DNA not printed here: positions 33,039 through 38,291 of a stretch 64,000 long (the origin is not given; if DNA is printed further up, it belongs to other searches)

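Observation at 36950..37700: AAA+ module of the giant protein has dynein/midasin-type sensor motifs rather than classical MoxR/RavA ones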

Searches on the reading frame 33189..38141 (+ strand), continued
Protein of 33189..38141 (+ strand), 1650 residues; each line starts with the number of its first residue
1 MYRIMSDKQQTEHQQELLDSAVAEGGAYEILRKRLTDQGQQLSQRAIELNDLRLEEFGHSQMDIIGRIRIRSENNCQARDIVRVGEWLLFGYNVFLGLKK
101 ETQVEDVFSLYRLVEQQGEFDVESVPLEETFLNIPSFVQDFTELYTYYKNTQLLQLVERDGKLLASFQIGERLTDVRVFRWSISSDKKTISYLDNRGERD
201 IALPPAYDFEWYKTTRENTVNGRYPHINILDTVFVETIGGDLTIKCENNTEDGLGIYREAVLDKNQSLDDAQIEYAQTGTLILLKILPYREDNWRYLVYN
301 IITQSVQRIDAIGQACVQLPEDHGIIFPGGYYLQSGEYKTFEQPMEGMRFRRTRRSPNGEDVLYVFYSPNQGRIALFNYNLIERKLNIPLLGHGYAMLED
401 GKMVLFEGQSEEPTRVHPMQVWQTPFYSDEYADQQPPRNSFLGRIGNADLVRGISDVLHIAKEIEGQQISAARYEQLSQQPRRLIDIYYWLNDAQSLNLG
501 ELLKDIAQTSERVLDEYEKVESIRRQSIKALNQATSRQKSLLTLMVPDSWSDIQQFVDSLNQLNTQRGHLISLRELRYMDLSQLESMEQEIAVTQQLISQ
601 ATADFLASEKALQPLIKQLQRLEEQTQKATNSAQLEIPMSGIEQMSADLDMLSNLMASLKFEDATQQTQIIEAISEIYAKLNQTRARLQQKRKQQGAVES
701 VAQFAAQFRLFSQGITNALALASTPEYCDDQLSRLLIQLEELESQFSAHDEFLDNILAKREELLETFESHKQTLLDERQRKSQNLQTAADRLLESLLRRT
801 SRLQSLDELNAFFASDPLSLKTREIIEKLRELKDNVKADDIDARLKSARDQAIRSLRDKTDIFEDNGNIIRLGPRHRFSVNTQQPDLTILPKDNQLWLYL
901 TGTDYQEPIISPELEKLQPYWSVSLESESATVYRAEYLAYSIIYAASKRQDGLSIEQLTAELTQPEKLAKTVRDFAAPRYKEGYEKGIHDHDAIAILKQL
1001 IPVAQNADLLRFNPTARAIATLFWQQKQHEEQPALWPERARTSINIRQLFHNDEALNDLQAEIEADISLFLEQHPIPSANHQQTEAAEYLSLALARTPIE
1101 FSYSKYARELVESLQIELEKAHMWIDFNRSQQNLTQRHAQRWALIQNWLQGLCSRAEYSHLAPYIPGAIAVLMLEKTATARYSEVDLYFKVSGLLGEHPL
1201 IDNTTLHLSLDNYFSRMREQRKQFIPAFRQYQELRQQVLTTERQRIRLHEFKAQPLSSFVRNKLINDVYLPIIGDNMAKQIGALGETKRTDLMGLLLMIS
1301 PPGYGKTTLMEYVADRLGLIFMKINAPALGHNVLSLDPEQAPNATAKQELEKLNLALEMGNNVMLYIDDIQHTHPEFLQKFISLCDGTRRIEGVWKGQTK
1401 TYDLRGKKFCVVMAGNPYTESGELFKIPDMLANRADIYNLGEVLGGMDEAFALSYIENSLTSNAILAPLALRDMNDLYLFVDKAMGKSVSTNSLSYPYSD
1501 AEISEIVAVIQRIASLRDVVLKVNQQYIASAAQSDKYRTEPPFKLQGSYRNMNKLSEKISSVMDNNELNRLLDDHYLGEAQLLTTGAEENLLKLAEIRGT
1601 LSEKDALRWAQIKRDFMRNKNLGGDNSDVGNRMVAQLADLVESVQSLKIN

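Call 37: find_homologous_proteins(query=A2, max_evalue=0.00001)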
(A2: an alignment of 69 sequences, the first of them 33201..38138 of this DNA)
Query A2 (69 sequences) (1646 aa, profile of the alignment): 6436 proteins with E <= 0.00001 among 8000 candidates; the best 120 are listed.
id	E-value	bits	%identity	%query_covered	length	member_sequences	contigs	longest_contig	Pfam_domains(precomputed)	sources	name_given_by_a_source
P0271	0.0e+0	2378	50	99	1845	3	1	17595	PF12458.14,PF00004.36,PF13401.13,PF07728.21,PF25472.2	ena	-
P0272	0.0e+0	2368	50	99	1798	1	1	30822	PF12458.14,PF00004.36,PF07728.21,PF25472.2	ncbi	-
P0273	0.0e+0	2363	52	98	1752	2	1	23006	PF12458.14,PF00004.36,PF07728.21,PF25472.2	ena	-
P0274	0.0e+0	2363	49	100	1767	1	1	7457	PF12458.14,PF00004.36,PF07728.21,PF25472.2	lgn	-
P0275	0.0e+0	2362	49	100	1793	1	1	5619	PF12458.14,PF00004.36,PF07728.21,PF25472.2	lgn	-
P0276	0.0e+0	2362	50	99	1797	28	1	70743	PF12458.14,PF00004.36,PF07728.21,PF25472.2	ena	-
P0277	0.0e+0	2362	52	99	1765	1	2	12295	PF12458.14,PF00004.36,PF07728.21,PF25472.2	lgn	-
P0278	0.0e+0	2360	50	99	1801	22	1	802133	PF12458.14,PF00004.36,PF25472.2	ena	-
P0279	0.0e+0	2360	50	99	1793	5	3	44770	PF12458.14,PF00004.36,PF07728.21,PF25472.2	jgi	jgi:hypothetical protein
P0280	0.0e+0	2358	49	100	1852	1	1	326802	PF12458.14,PF00004.36,PF07728.21,PF25472.2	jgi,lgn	-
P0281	0.0e+0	2353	50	99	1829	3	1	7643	PF12458.14,PF00004.36,PF07728.21,PF25472.2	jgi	jgi:hypothetical protein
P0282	0.0e+0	2352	50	98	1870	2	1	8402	PF12458.14,PF00004.36,PF25472.2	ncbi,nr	ncbi:MAG: AAA family ATPase [Acidobacteria bacterium]|nr:MAG: AAA family ATPase [Acidobacteriota bac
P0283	0.0e+0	2351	49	99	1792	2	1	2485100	PF12458.14,PF00004.36,PF25472.2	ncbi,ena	-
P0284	0.0e+0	2351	50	99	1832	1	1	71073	PF12458.14,PF00004.36,PF13401.13,PF07728.21,PF25472.2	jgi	-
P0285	0.0e+0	2347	51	99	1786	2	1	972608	PF12458.14,PF00004.36,PF13401.13,PF07728.21,PF25472.2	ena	-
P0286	0.0e+0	2347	51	99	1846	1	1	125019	PF12458.14,PF00004.36,PF05496.19,PF25472.2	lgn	-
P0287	0.0e+0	2347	50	98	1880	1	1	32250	PF12458.14,PF00004.36,PF07728.21,PF25472.2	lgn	-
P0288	0.0e+0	2346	50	100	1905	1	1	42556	PF12458.14,PF00004.36,PF13401.13,PF07728.21,PF25472.2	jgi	jgi:hypothetical protein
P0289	0.0e+0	2345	50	99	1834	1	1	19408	PF12458.14,PF00004.36,PF25472.2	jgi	jgi:hypothetical protein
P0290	0.0e+0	2345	51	99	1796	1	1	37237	PF12458.14,PF00004.36,PF07728.21,PF25472.2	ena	-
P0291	0.0e+0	2344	50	99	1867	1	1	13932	PF12458.14,PF00004.36,PF13401.13,PF07728.21,PF25472.2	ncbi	-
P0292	0.0e+0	2344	50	99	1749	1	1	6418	PF12458.14,PF00004.36,PF07728.21,PF25472.2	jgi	jgi:MoxR-like ATPase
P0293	0.0e+0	2344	50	100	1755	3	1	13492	PF12458.14,PF00004.36,PF13401.13,PF07728.21,PF25472.2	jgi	-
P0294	0.0e+0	2344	49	99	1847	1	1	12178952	PF12458.14,PF00004.36,PF25472.2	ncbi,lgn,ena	-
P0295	0.0e+0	2344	50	100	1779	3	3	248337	PF12458.14,PF00004.36,PF13401.13,PF07728.21,PF25472.2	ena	-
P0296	0.0e+0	2343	49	98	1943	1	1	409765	PF12458.14,PF00004.36,PF13401.13,PF25472.2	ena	-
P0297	0.0e+0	2343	49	99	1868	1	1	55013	PF12458.14,PF00004.36,PF25472.2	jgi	jgi:hypothetical protein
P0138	0.0e+0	2343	48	98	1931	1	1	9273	PF12458.14,PF00004.36,PF25472.2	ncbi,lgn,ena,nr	ncbi:MAG: DNA repair ATPase [Thermoanaerobaculia bacterium]|nr:DNA repair ATPase [Thermoanaerobaculi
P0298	0.0e+0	2343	55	100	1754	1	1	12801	PF12458.14,PF00004.36,PF13401.13,PF07728.21,PF25472.2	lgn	-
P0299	0.0e+0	2342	49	99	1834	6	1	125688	PF12458.14,PF00004.36,PF25472.2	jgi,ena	-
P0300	0.0e+0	2342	49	99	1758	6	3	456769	PF12458.14,PF00004.36,PF13401.13,PF05496.19,PF07728.21,PF25472.2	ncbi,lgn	ncbi:MAG: DNA repair ATPase [Deltaproteobacteria bacterium]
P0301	0.0e+0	2341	56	99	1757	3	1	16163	PF12458.14,PF00004.36,PF13401.13,PF07728.21,PF25472.2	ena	-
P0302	0.0e+0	2341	49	99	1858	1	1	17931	PF12458.14,PF00004.36,PF07728.21,PF25472.2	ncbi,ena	-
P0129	0.0e+0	2341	49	99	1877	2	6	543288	PF12458.14,PF00004.36,PF13401.13,PF07728.21,PF25472.2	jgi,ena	-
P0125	0.0e+0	2341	53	99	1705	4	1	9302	PF12458.14,PF00004.36,PF13401.13,PF07728.21,PF25472.2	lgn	-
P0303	0.0e+0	2340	50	98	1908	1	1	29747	PF12458.14,PF00004.36,PF25472.2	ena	-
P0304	0.0e+0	2337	50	98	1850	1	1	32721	PF12458.14,PF00004.36,PF13401.13,PF07728.21,PF25472.2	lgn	-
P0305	0.0e+0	2337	49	98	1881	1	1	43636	PF12458.14,PF00004.36,PF25472.2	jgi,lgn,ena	-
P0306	0.0e+0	2337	50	98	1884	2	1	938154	PF12458.14,PF00004.36,PF25472.2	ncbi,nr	ncbi:MAG: DNA repair ATPase [Deltaproteobacteria bacterium]|nr:DNA repair ATPase [Deltaproteobacteri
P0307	0.0e+0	2337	51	100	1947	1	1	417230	PF12458.14,PF00004.36,PF07728.21,PF25472.2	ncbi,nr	ncbi:MAG: DNA repair ATPase [Myxococcales bacterium]|nr:DNA repair ATPase [Myxococcales bacterium]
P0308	0.0e+0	2336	50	99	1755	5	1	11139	PF12458.14,PF00004.36,PF07728.21,PF25472.2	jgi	jgi:hypothetical protein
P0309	0.0e+0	2336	49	99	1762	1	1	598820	PF12458.14,PF00004.36,PF13401.13,PF07728.21,PF25472.2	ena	-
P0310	0.0e+0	2336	50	98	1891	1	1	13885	PF12458.14,PF00004.36,PF25472.2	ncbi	ncbi:MAG: DNA repair ATPase [Acidobacteriota bacterium]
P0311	0.0e+0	2335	49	99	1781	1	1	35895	PF12458.14,PF00004.36,PF07728.21,PF25472.2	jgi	jgi:hypothetical protein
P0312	0.0e+0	2334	49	99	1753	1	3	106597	PF12458.14,PF00004.36,PF13401.13,PF07728.21,PF25472.2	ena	-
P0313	0.0e+0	2333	58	100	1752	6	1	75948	PF12458.14,PF00004.36,PF07728.21,PF25472.2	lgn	-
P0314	0.0e+0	2333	50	98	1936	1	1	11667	PF12458.14,PF00004.36,PF07728.21,PF25472.2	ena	-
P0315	0.0e+0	2333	50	99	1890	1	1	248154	PF12458.14,PF00004.36,PF07728.21,PF25472.2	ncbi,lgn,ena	-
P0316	0.0e+0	2332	49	98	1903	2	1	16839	PF12458.14,PF00004.36,PF07728.21,PF25472.2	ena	-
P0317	0.0e+0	2332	51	98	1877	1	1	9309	PF12458.14,PF00004.36,PF13401.13,PF07728.21,PF25472.2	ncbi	-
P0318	0.0e+0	2332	49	100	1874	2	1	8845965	PF12458.14,PF00004.36,PF07728.21,PF25472.2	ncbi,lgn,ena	-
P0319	0.0e+0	2331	58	100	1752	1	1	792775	PF12458.14,PF00004.36,PF13401.13,PF07728.21,PF25472.2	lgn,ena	-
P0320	0.0e+0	2331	50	99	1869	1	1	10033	PF12458.14,PF00004.36,PF13401.13,PF07728.21,PF25472.2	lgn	-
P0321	0.0e+0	2331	48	99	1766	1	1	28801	PF12458.14,PF00004.36,PF07728.21,PF25472.2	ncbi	-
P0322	0.0e+0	2331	50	99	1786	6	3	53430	PF12458.14,PF00004.36,PF13401.13,PF07728.21,PF25472.2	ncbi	-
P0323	0.0e+0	2330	51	99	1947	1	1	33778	PF12458.14,PF00004.36,PF07728.21,PF25472.2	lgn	-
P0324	0.0e+0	2330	49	100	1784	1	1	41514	PF12458.14,PF00004.36,PF07728.21,PF25472.2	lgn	-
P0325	0.0e+0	2330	50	99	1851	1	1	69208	PF12458.14,PF00004.36,PF07728.21,PF25472.2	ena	-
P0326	0.0e+0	2330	50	100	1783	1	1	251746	PF12458.14,PF00004.36,PF07728.21,PF25472.2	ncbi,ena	-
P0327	0.0e+0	2330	48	99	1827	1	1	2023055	PF12458.14,PF00004.36,PF13401.13,PF07728.21,PF25472.2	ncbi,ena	-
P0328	0.0e+0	2329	49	98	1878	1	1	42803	PF12458.14,PF00004.36,PF07728.21,PF25472.2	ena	-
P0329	0.0e+0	2329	49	98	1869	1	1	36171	PF12458.14,PF00004.36,PF13401.13,PF25472.2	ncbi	ncbi:MAG: DNA repair ATPase [Acidobacteriota bacterium]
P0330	0.0e+0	2329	49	99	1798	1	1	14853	PF12458.14,PF00004.36,PF13401.13,PF07728.21,PF25472.2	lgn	-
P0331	0.0e+0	2329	50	99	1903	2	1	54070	PF12458.14,PF00004.36,PF07728.21,PF25472.2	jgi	jgi:hypothetical protein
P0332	0.0e+0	2329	58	99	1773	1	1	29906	PF12458.14,PF00004.36,PF13401.13,PF07728.21,PF25472.2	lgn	-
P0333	0.0e+0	2329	49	99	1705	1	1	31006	PF12458.14,PF00004.36,PF07728.21,PF25472.2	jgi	jgi:hypothetical protein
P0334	0.0e+0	2328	50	99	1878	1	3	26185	PF12458.14,PF00004.36,PF07728.21,PF25472.2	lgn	-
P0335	0.0e+0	2328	50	98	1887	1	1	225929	PF12458.14,PF00004.36,PF07728.21,PF25472.2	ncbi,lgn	-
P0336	0.0e+0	2328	49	99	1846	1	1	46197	PF12458.14,PF00004.36,PF07728.21,PF25472.2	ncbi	-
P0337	0.0e+0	2328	49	99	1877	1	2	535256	PF12458.14,PF00004.36,PF13401.13,PF07728.21,PF25472.2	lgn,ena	-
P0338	0.0e+0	2327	50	99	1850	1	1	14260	PF12458.14,PF00004.36,PF07728.21,PF25472.2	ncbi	-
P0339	0.0e+0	2327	49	99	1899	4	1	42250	PF12458.14,PF00004.36,PF13401.13,PF25472.2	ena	-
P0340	0.0e+0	2327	57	100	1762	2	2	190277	PF12458.14,PF00004.36,PF13401.13,PF07728.21,PF25472.2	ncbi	ncbi:MAG: DNA repair ATPase [Cellvibrionaceae bacterium]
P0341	0.0e+0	2327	50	98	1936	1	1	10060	PF12458.14,PF00004.36,PF13401.13,PF07728.21,PF25472.2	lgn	-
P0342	0.0e+0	2327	50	98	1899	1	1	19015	PF12458.14,PF00004.36,PF25472.2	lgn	-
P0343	0.0e+0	2327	50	100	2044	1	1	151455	PF12458.14,PF00004.36,PF07728.21,PF25472.2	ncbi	-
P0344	0.0e+0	2326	51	98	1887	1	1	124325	PF12458.14,PF00004.36,PF05496.19,PF25472.2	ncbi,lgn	-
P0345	0.0e+0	2326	50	98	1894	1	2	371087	PF12458.14,PF00004.36,PF25472.2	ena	-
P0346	0.0e+0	2326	49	99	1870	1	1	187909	PF12458.14,PF00004.36,PF07728.21,PF25472.2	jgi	jgi:hypothetical protein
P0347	0.0e+0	2326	52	99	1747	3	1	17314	PF12458.14,PF00004.36,PF07728.21,PF25472.2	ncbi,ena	-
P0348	0.0e+0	2326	50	99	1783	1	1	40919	PF12458.14,PF00004.36,PF13401.13,PF07728.21,PF25472.2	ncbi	-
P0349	0.0e+0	2326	48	99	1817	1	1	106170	PF12458.14,PF00004.36,PF13401.13,PF07728.21,PF25472.2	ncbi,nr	ncbi:MAG: DNA repair ATPase [Proteobacteria bacterium]|nr:DNA repair ATPase [Pseudomonadota bacteriu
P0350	0.0e+0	2325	49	99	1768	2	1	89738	PF12458.14,PF00004.36,PF07728.21,PF25472.2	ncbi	-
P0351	0.0e+0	2325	49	99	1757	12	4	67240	PF12458.14,PF00004.36,PF13401.13,PF07728.21,PF25472.2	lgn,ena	-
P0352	0.0e+0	2325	49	99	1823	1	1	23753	PF12458.14,PF00004.36,PF07728.21,PF25472.2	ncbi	-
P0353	0.0e+0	2325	50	99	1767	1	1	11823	PF12458.14,PF00004.36,PF13401.13,PF07728.21,PF25472.2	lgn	-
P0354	0.0e+0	2325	49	99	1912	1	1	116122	PF12458.14,PF00004.36,PF07728.21,PF25472.2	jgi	jgi:MoxR-like ATPase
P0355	0.0e+0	2325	51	99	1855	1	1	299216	PF12458.14,PF00004.36,PF25472.2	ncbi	-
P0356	0.0e+0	2325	54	100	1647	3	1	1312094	PF12458.14,PF00004.36,PF13401.13,PF25472.2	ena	-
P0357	0.0e+0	2325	49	99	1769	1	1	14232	PF12458.14,PF00004.36,PF07728.21,PF25472.2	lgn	-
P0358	0.0e+0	2324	51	99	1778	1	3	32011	PF12458.14,PF00004.36,PF13401.13,PF25472.2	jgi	jgi:hypothetical protein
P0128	0.0e+0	2324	49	99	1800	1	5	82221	PF12458.14,PF00004.36,PF13401.13,PF07728.21,PF25472.2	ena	-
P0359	0.0e+0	2324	48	99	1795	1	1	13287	PF12458.14,PF00004.36,PF25472.2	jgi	-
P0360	0.0e+0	2324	50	99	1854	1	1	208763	PF12458.14,PF00004.36,PF07728.21,PF25472.2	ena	-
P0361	0.0e+0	2324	49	99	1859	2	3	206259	PF12458.14,PF00004.36,PF25472.2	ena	-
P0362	0.0e+0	2324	59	100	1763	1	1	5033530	PF12458.14,PF00004.36,PF13401.13,PF07728.21,PF25472.2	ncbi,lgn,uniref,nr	ncbi:DNA repair ATPase [Teredinibacter sp. KSP-S5-2]|uniref:DNA repair ATPase n=1 Tax=Teredinibacter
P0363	0.0e+0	2324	58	100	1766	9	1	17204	PF12458.14,PF00004.36,PF13401.13,PF07728.21,PF25472.2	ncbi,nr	ncbi:MAG: DNA repair ATPase [Reinekea sp.]|nr:DNA repair ATPase [Reinekea sp.]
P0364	0.0e+0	2323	50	99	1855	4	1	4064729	PF12458.14,PF00004.36,PF25472.2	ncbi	-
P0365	0.0e+0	2323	58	99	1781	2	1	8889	PF12458.14,PF00004.36,PF07728.21,PF25472.2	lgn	-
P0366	0.0e+0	2323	58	99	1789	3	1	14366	PF12458.14,PF00004.36,PF07728.21,PF25472.2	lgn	-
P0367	0.0e+0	2323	49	99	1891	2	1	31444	PF12458.14,PF00004.36,PF13401.13,PF07728.21,PF25472.2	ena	-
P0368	0.0e+0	2323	50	99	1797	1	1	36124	PF12458.14,PF00004.36,PF13401.13,PF07728.21,PF25472.2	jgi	jgi:hypothetical protein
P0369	0.0e+0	2323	54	99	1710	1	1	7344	PF12458.14,PF00004.36,PF13401.13,PF07728.21,PF25472.2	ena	-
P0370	0.0e+0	2323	50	98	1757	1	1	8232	PF12458.14,PF00004.36,PF13401.13,PF07728.21,PF25472.2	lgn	-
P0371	0.0e+0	2323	50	99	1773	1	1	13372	PF12458.14,PF00004.36,PF07728.21,PF25472.2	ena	-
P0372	0.0e+0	2323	55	99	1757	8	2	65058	PF12458.14,PF00004.36,PF13401.13,PF07728.21,PF25472.2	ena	-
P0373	0.0e+0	2323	48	99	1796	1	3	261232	PF12458.14,PF00004.36,PF07728.21,PF25472.2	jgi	-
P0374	0.0e+0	2322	49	99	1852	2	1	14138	PF12458.14,PF00004.36,PF13401.13,PF07728.21,PF25472.2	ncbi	-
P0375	0.0e+0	2322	57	99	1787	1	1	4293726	PF12458.14,PF00004.36,PF07728.21,PF25472.2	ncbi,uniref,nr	ncbi:DNA repair protein [Bacterioplanes sanyensis]|uniref:DNA repair protein n=1 Tax=Bacterioplanes 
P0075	0.0e+0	2322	65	100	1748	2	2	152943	PF12458.14,PF00004.36,PF07728.21,PF25472.2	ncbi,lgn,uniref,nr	ncbi:DNA repair ATPase [Pseudomonas indica]|uniref:DNA repair ATPase n=1 Tax=Pseudomonas indica TaxI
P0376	0.0e+0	2322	49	100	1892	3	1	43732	PF12458.14,PF00004.36,PF07728.21,PF25472.2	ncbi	-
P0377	0.0e+0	2322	49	99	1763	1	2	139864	PF12458.14,PF00004.36,PF13401.13,PF07728.21,PF25472.2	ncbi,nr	ncbi:MAG: DNA repair ATPase [Myxococcales bacterium]|nr:DNA repair ATPase [Myxococcales bacterium]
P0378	0.0e+0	2322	50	99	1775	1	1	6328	PF12458.14,PF00004.36,PF07728.21,PF25472.2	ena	-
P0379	0.0e+0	2322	50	99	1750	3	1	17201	PF12458.14,PF00004.36,PF13401.13,PF07728.21,PF25472.2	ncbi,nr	ncbi:MAG: DNA repair ATPase [Myxococcota bacterium]|nr:DNA repair ATPase [Myxococcota bacterium]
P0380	0.0e+0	2321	57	99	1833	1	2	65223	PF12458.14,PF00004.36,PF25472.2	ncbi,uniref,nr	ncbi:DNA repair ATPase [Marinibactrum halimedae]|uniref:AAA family ATPase n=1 Tax=Marinibactrum hali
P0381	0.0e+0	2320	50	98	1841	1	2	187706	PF12458.14,PF00004.36,PF13401.13,PF25472.2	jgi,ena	jgi:hypothetical protein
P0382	0.0e+0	2320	50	100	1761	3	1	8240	PF12458.14,PF00004.36,PF07728.21,PF25472.2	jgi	-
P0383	0.0e+0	2320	49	99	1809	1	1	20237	PF12458.14,PF00004.36,PF13401.13,PF07728.21,PF25472.2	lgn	-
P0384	0.0e+0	2320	49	100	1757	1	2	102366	PF12458.14,PF00004.36,PF13401.13,PF07728.21,PF25472.2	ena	-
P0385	0.0e+0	2320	52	99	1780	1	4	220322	PF12458.14,PF00004.36,PF25472.2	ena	-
